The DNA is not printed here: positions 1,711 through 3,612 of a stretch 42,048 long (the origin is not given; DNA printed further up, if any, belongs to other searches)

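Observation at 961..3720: Compositionally foreign orphan cassette between toxin-antitoxin modules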

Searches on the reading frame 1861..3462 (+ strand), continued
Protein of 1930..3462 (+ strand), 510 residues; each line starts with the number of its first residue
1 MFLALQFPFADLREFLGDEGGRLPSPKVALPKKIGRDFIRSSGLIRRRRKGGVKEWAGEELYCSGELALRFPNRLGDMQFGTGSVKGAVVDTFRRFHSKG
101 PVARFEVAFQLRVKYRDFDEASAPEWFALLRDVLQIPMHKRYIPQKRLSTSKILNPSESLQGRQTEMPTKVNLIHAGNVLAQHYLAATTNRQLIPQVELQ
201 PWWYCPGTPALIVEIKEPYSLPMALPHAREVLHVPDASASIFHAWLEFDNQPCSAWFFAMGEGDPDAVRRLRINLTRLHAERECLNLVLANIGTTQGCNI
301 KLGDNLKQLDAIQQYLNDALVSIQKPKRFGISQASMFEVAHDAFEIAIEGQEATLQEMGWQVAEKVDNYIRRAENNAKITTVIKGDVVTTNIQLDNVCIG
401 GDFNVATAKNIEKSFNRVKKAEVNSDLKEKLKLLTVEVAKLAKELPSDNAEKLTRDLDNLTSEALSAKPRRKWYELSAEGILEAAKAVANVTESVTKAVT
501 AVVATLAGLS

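Call 26: find_encoding_contigs(protein=P0007, flank=10000, max_places=2)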
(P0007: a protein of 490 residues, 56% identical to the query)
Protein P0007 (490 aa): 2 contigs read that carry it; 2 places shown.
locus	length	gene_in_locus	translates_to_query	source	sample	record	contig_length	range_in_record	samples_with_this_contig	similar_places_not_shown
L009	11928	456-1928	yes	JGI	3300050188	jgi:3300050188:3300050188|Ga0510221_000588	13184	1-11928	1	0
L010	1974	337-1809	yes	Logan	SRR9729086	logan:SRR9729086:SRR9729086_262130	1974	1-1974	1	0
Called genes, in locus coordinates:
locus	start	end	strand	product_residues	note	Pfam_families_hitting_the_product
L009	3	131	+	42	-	?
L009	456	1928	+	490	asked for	PF27061:Gasdermin_protease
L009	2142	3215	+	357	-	-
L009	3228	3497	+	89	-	PF03683:UPF0175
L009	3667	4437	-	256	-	PF00270:DEAD, PF13245:AAA_19 (weak)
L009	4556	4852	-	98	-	PF14384:BrnA_antitoxin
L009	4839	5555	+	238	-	PF07927:HicA_toxin (weak)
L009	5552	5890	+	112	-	PF05534:HicB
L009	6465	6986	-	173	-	-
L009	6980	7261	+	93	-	-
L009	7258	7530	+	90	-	-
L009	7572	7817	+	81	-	PF19891:DUF6364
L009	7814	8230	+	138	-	PF13470:PIN_3, PF01850:PIN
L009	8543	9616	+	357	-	-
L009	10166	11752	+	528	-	PF00009:GTP_EFTU, PF01926:MMR_HSR1 (weak), PF22042:EF-G_D2, PF03144:GTP_EFTU_D2, PF16658:RF3_C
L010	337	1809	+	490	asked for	PF27061:Gasdermin_protease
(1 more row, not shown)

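Call 28: predict_structure(alignment_id=A1)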
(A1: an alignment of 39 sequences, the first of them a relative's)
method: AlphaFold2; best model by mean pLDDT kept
length: 510 residues; sequences in the alignment: 39
mean_pLDDT: 84.4   pTM: 0.83
mean pLDDT of the five models: 84.4, 83.0, 83.1, 82.7, 80.1
residues with pLDDT >= 90: 232; 70-90: 204; 50-70: 48; < 50: 26
segments of 3 or more residues with pLDDT < 50: 148-155, 157-165, 345-353
pLDDT, mean of each block of 10 residues (from residue 1): 96 89 69 63 83 79 91 93 92 92 95 81 88 94 61 48 57 95 91 82 94 82 72 87 90 92 88 91 91 78 83 92 82 81 52 61 82 76 86 86 89 90 91 95 94 96 93 95 92 94 89
secondary structure, 60 per line:
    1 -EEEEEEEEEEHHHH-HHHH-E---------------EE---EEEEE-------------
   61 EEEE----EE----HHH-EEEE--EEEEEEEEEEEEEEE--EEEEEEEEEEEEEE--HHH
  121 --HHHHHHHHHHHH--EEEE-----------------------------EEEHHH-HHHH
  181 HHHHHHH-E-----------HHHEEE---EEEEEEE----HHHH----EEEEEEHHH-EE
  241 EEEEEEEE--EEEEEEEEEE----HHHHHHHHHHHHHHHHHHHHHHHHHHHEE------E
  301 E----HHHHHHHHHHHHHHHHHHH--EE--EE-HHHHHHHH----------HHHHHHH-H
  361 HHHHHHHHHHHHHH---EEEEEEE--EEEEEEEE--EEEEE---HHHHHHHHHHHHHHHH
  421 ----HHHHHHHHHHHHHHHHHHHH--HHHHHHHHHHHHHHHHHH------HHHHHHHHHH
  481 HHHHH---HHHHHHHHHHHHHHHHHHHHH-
elements in order: E2-11 H12-15 H17-20 E43-47 E61-64 E79-82 E85-99 E102-115 H123-134 E137-140 E170-172 H177-187 E204-206 E210-216 H221-224 E229-234 E239-248 E251-260 H265-291 H306-324 H334-341 H352-358 H360-374 E378-384 E387-394 E397-401 H405-420 H425-444 H447-464 H471-485 H489-509

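Call 30: fold_search(model_id=the predicted structure, library=pdb)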
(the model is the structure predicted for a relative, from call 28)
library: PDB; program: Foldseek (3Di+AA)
matches with E <= 10: 340; with E <= 0.001: 0
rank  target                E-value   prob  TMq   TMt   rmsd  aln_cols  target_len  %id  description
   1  3wfs_D                9.5e-02  0.13  0.13  0.14  16.4       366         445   10  tRNA processing enzyme complex 3 (released 2014-01-01)
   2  3wfp_A                1.7e-01  0.10  0.12  0.13  17.0       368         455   11  tRNA processing enzyme (apo form 2) (released 2014-01-01)
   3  3wfr_H                2.0e-01  0.12  0.14  0.15  16.3       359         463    8  tRNA processing enzyme complex 2 (released 2014-01-01)
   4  8uds                  2.3e-01  0.13  0.09  0.25  17.0       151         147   13  The Crystal Structure of CoxG from M. smegmatis, minus lipid anchoring C-terminus. (released 2024-10-02)
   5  3wfo_B                2.3e-01  0.08  0.13  0.14  16.7       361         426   10  tRNA processing enzyme (apo form 1) (released 2014-01-01)
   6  3wfp_C                3.0e-01  0.11  0.15  0.16  15.4       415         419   10  tRNA processing enzyme (apo form 2) (released 2014-01-01)
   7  5ldd_C                3.1e-01  0.11  0.08  0.23  19.0       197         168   10  Crystal structure of the heterodimeric GEF Mon1-Ccz1 in complex with Ypt7 (released 2017-01-18)
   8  9gd4_C                7.5e-01  0.05  0.08  0.12  17.3       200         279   10  Crystal structure of septin complex Shs1-Cdc12-Cdc3-Cdc10 from Saccharomyces cerevisiae (released 2025-02-05)
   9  3qnu                  8.3e-01  0.02  0.08  0.10  23.2       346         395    7  Crystal structure of the cytosolic domain of human atlastin-1 in complex with GDP, hexagonal form (released 2011-03-02)
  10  2kbb_MODEL_1_A        9.2e-01  0.08  0.09  0.20  20.4       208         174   15  Solution Structure of the R9 Domain of Talin (released 2009-03-17)
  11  6j8w_D                9.2e-01  0.08  0.11  0.17  17.6       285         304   12  Structure of MOEN5-SSO7D fusion protein in complex with lig 1 (released 2019-04-17)
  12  6ixv_E                1.0e+00  0.38  0.10  0.26   3.7        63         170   11  Crystal structure of SH3BP5-Rab11a (released 2019-03-20)
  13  1tr8_A                1.1e+00  0.15  0.07  0.28   9.5        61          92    5  Crystal Structure of archaeal Nascent Polypeptide-associated Complex (aeNAC) (released 2005-02-01)
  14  4pks                  1.1e+00  0.03  0.10  0.10  19.5       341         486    8  Anthrax toxin lethal factor with bound small molecule inhibitor 11 (released 2014-11-12)
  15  6ixv_G                1.1e+00  0.28  0.10  0.26   4.0        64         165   14  Crystal structure of SH3BP5-Rab11a (released 2019-03-20)
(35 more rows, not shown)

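Call 32: find_related_loci(query=A1, collection=genome_contigs, flank=8000)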
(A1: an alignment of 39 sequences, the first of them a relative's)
Query A1 (510 aa) in genome_contigs; peptide patterns used: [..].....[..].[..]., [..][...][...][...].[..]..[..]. (x = any residue, [..] = any of these).
116 stretches matched a pattern; 32 encode a relative of the query (tblastn E <= 1e-3); 32 distinct loci.
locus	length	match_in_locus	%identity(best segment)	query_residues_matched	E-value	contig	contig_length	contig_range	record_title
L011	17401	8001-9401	46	1-496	2e-135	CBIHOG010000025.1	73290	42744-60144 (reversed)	MAG TPA_asm: uncultured Variovorax sp. isolate SRR18156213_metabat2_6 genome assembly, contig: ERZ27336873.254, whole ge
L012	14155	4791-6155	47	1-483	3e-131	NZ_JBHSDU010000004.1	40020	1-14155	Steroidobacter flavus strain CGMCC 1.10759 velvet_auto_105_4, whole genome shotgun sequence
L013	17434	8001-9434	42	1-507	2e-121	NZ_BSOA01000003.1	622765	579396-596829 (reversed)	Dyella flagellata strain NBRC 111981 sequence03, whole genome shotgun sequence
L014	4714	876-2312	42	1-507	2e-115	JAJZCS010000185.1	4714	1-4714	MAG: Proteobacteria bacterium isolate JA3.bin20 NODE_12796_length_4714_cov_1.555483, whole genome shotgun sequence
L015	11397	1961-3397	42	1-507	4e-111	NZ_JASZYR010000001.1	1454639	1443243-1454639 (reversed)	Variovorax sp. J22P240 L64577_1, whole genome shotgun sequence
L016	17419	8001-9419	41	1-500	2e-110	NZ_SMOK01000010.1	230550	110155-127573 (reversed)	Pseudomonas sp. H9 scaffold10, whole genome shotgun sequence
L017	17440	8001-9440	39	1-506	1e-110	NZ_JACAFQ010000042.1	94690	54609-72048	Pseudomonas sp. UFMG81 scaffold42.1, whole genome shotgun sequence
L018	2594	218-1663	40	1-507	3e-109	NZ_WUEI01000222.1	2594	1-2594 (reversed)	Azoarcus sp. TTM-91 NODE_222_length_2594_cov_18.7864, whole genome shotgun sequence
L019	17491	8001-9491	38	1-507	4e-89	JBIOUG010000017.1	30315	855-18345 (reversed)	MAG: Thermoanaerobaculia bacterium isolate MAG140 k127_1210794, whole genome shotgun sequence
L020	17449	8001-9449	37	1-507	9e-85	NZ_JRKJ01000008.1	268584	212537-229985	Lysobacter dokdonensis DS-58 contig8, whole genome shotgun sequence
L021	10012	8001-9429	56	1-501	2e-104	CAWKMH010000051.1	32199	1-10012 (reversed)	MAG: uncultured beta proteobacterium isolate MFD08416.bin.2.10 genome assembly, contig: contig_42999, whole genome shotg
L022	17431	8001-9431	35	1-502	7e-77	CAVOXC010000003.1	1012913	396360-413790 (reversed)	MAG: uncultured Acidobacteriota bacterium isolate MFD09964.bin.2.193 genome assembly, contig: contig_215, whole genome s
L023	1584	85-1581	33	1-507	1e-68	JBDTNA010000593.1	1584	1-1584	MAG: Gemmatimonadales bacterium isolate cluster3_bin.139 NODE_624265_length_1584_cov_5.770438, whole genome shotgun sequ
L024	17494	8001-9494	30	1-507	3e-62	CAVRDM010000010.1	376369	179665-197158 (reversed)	MAG: uncultured Acidobacteriota bacterium isolate MFD03346.bin.1.82 genome assembly, contig: contig_20085, whole genome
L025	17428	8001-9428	34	1-502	4e-60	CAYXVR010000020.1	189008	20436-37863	MAG TPA_asm: uncultured Nannocystaceae bacterium isolate binchicken_co179_119 genome assembly, contig: NODE_342_length_1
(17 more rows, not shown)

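Call 35: find_related_loci(query=A1, collection=metagenome_contigs, flank=6000)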
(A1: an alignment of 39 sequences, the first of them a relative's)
Query A1 (510 aa) in metagenome_contigs; peptide patterns used: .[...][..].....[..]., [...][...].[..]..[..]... (x = any residue, [..] = any of these).
357 stretches matched a pattern; 42 encode a relative of the query (tblastn E <= 1e-3); 42 distinct loci.
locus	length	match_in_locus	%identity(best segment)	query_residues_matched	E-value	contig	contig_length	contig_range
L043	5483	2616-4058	55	1-507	1e-171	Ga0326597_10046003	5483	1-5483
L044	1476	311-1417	57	1-383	6e-154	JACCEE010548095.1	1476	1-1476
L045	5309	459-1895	42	1-507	4e-117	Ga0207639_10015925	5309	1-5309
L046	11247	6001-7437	42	1-507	1e-116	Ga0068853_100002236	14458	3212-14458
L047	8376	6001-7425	40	1-507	3e-109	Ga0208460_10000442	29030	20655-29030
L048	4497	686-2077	40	1-496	8e-106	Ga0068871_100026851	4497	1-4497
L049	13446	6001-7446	40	1-507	4e-105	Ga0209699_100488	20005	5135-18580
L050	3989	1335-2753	39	1-510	8e-106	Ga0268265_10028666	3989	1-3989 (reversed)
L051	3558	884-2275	39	1-496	1e-105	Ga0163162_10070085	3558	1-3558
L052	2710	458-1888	39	1-506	1e-107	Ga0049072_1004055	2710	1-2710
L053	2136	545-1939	42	17-507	7e-104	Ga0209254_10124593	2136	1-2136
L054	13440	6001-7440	36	1-507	1e-90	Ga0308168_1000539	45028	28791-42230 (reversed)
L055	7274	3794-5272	38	1-507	9e-90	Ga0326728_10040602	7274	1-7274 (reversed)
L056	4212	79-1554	36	1-509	8e-88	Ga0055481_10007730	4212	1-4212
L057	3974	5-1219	37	84-506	2e-71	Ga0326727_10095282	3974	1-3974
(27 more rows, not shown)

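Call 51: search_dna_similar(query=window:1930-3462:+, collection=plasmids, mode=protein, max_evalue=0.001, max_rows=20)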
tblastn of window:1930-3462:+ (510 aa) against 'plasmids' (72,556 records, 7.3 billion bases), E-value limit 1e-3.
Records with a match: 3; places in all: 3; records where one place covers at least 80% of the query: 1.
Best place of each record, by identity: <60% 3.
By first word of the organism name: Nitrosomonas 1; Rhizobium 1; Streptomyces 1.
By predicted mobility (MOB-suite, as given by PLSDB): non-mobilizable 2; conjugative 1.
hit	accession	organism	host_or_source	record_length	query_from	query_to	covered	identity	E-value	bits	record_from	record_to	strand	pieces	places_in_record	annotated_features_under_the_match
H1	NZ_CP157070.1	Nitrosomonas europaea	cell culture,river sludge effuent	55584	1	483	95%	41.6%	6e-94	320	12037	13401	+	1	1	hypothetical protein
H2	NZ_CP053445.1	Rhizobium brockwellii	Trifolium repens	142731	1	368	72%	23.7%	4e-15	86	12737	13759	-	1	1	hypothetical protein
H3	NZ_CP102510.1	Streptomyces sp. NBC_00162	bacterial isolate,soil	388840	2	341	67%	24.9%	9e-11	72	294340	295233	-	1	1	hypothetical protein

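Call 52: search_dna_similar(query=window:1930-3462:+, collection=phages, mode=protein, max_evalue=0.001, max_rows=20)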
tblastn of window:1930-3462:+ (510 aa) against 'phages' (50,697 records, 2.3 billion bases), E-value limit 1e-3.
No match.

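Call 53: get_annotated_region(hit=H1, flank=7000)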
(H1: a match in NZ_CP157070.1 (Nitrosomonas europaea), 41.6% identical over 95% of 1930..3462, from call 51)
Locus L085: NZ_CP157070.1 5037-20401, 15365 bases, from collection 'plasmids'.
description: Nitrosomonas europaea strain CCTCC M 2024693 isolate miaainf plasmid unnamed, complete sequence
organism: Nitrosomonas europaea (NCBI taxid 915)
taxonomy: Bacteria; Pseudomonadota; Betaproteobacteria; Nitrosomonadales; Nitrosomonadaceae; Nitrosomonas; Nitrosomonas europaea
host: -; source: cell culture,river sludge effuent; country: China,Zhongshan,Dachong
typing (MOB-suite, as given by PLSDB): non-mobilizable; replicon rep_cluster_297
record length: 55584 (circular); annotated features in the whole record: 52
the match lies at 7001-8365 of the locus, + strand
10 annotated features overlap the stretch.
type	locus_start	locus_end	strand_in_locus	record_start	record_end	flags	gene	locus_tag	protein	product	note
CDS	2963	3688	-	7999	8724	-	-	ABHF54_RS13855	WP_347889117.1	SprT-like domain-containing protein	-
CDS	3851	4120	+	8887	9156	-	-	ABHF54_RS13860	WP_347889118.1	hypothetical protein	-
CDS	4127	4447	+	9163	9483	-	-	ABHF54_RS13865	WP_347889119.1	hypothetical protein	-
CDS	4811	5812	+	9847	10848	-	-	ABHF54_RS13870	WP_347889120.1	DUF3644 domain-containing protein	-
CDS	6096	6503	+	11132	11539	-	-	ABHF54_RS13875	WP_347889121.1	MAPEG family protein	-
CDS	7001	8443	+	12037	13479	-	-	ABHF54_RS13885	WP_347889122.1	hypothetical protein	-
CDS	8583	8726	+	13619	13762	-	-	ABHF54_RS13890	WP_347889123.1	hypothetical protein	-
CDS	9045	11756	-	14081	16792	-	-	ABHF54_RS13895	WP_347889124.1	TnsA endonuclease N-terminal domain-containing protein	-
CDS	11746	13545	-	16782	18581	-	-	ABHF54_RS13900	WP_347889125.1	site-specific DNA-methyltransferase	GO:0009307 - DNA restriction-modification system [Evidence IEA]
CDS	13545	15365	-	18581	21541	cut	-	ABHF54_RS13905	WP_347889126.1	ATP-dependent DNA helicase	-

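Call 54: get_annotated_region(hit=H2, flank=6000)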
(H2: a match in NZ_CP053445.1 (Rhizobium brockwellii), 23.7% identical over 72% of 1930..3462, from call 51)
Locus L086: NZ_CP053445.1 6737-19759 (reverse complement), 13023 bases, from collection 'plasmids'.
description: Rhizobium brockwellii strain CC275e plasmid pRltCC275eA, complete sequence
organism: Rhizobium brockwellii (NCBI taxid 3019932)
taxonomy: Bacteria; Pseudomonadota; Alphaproteobacteria; Hyphomicrobiales; Rhizobiaceae; Rhizobium; Rhizobium brockwellii
host: -; source: Trifolium repens; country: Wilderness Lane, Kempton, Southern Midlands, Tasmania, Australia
typing (MOB-suite, as given by PLSDB): conjugative; relaxase MOBQ; mating-pair formation MPF_T
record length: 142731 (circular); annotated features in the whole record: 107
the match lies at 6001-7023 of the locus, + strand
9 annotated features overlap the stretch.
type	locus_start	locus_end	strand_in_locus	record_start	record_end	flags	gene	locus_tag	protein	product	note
CDS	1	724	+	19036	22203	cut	-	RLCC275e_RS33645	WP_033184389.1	UvrD-helicase domain-containing protein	-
CDS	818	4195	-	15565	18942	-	-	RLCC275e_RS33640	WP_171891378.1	DEAD/DEAH box helicase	-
CDS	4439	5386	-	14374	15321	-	-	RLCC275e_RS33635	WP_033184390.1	hypothetical protein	-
CDS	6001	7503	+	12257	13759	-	-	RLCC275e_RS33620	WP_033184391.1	hypothetical protein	-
CDS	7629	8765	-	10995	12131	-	-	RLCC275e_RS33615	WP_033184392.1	RHE_PE00001 family protein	-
CDS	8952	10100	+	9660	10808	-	-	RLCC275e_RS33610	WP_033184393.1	site-specific integrase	GO:0015074 - DNA integration [Evidence IEA]; GO:0006310 - DNA recombination [Evidence IEA]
CDS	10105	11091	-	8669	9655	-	-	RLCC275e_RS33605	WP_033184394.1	restriction endonuclease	GO:0009307 - DNA restriction-modification system [Evidence IEA]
CDS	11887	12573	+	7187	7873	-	-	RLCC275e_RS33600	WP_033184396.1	hypothetical protein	-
CDS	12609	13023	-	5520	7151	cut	-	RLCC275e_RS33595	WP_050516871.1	hypothetical protein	-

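Call 63: fold_search(model_id=the predicted structure, library=viral)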
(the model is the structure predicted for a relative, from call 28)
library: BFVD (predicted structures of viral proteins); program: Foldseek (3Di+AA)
matches with E <= 10: 458; with E <= 0.001: 0
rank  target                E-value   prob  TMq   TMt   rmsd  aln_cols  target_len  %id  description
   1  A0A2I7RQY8            9.7e-02  0.72  0.19  0.30  12.6       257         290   13  (no name in the UniProt tables at hand)
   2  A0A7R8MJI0            1.4e-01  0.05  0.07  0.09  21.0       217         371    9  Virion structural protein [Klebsiella phage vB_KvM-Eowyn]
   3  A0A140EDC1            1.6e-01  0.08  0.11  0.11  27.1       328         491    9  (no name in the UniProt tables at hand)
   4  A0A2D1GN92            2.0e-01  0.08  0.11  0.14  18.9       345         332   10  (no name in the UniProt tables at hand)
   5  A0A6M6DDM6            2.6e-01  0.66  0.08  0.24   4.4        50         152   14  (no name in the UniProt tables at hand)
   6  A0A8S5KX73            3.2e-01  0.04  0.05  0.06  19.2       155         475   19  Maturation protein (Fragment) [ssRNA phage AVE016]
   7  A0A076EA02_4          4.4e-01  0.03  0.08  0.05  23.6       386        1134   11  RNA-directed RNA polymerase L [South Bay virus]
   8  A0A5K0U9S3            4.8e-01  0.07  0.08  0.15  20.4       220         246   12  GTP-binding nuclear protein Ran-1 [Yasminevirus sp. GU-2018]
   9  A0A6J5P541            5.1e-01  0.01  0.07  0.09  26.6       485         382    9  Uncharacterized protein [uncultured Caudovirales phage]
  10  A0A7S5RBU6            5.9e-01  0.04  0.06  0.10  21.6       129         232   14  (no name in the UniProt tables at hand)
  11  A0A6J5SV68            6.3e-01  0.11  0.13  0.21  12.8       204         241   10  Uncharacterized protein [uncultured Caudovirales phage]
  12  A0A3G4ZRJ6            6.9e-01  0.05  0.10  0.11  19.4       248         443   11  Ankyrin repeat protein [Dasosvirus sp.]
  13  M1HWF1                7.3e-01  0.03  0.10  0.09  20.4       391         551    8  (no name in the UniProt tables at hand)
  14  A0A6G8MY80            7.7e-01  0.10  0.09  0.22  15.2       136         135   10  Membrane protein [Cedratvirus kamchatka]
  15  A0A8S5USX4            7.7e-01  0.03  0.09  0.13  22.7       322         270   10  Uncharacterized protein [Myoviridae sp. ctijX18]
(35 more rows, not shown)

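Call 70: search_protein_families(library=pfam, alignment_id=A7, max_evalue=0.00001)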
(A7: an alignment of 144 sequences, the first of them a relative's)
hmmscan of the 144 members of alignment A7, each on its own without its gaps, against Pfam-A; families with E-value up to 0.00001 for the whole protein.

A. member 1, L001:5482-7125:+ (548 aa): 2 families
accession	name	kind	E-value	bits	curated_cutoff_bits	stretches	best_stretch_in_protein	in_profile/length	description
PF00089.32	Trypsin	-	2.9e-15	57.1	20.6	1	182-414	24-220/220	Trypsin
PF13365.12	Trypsin_2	-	1e-06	30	27.6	1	185-377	1-139/144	Trypsin-like peptidase domain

B. families by the number of members that match (of 144 scanned): 129 families (the first 25 are shown)
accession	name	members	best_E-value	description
PF00561.26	Abhydrolase_1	3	8.7e-28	alpha/beta hydrolase fold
PF03466.25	LysR_substrate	2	4.1e-47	LysR substrate binding domain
PF00089.32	Trypsin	2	3.9e-30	Trypsin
PF00126.33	HTH_1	2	3.7e-23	Bacterial regulatory helix-turn-helix protein, lysR family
PF00589.27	Phage_integrase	2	6.2e-20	Phage integrase family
PF12146.15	Hydrolase_4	2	1.7e-18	Serine aminopeptidase, S33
PF12697.13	Abhydrolase_6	2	2.1e-16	Alpha/beta hydrolase family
PF13304.12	AAA_21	2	3.1e-16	AAA domain, putative AbiEii toxin, Type IV TA system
PF21419.2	RoxA-like_Cyt-c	2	3.3e-16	RoxA-like, cytochrome c-like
PF00270.35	DEAD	2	1e-15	DEAD/DEAH box helicase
PF19346.4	DUF5924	2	1.1e-15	Family of unknown function (DUF5924)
PF02518.31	HATPase_c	2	4e-14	Histidine kinase-, DNA gyrase B-, and HSP90-like ATPase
PF00515.34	TPR_1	2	3.3e-13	Tetratricopeptide repeat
PF13371.12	TPR_9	2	4.1e-10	Tetratricopeptide repeat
PF13365.12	Trypsin_2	2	5.7e-07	Trypsin-like peptidase domain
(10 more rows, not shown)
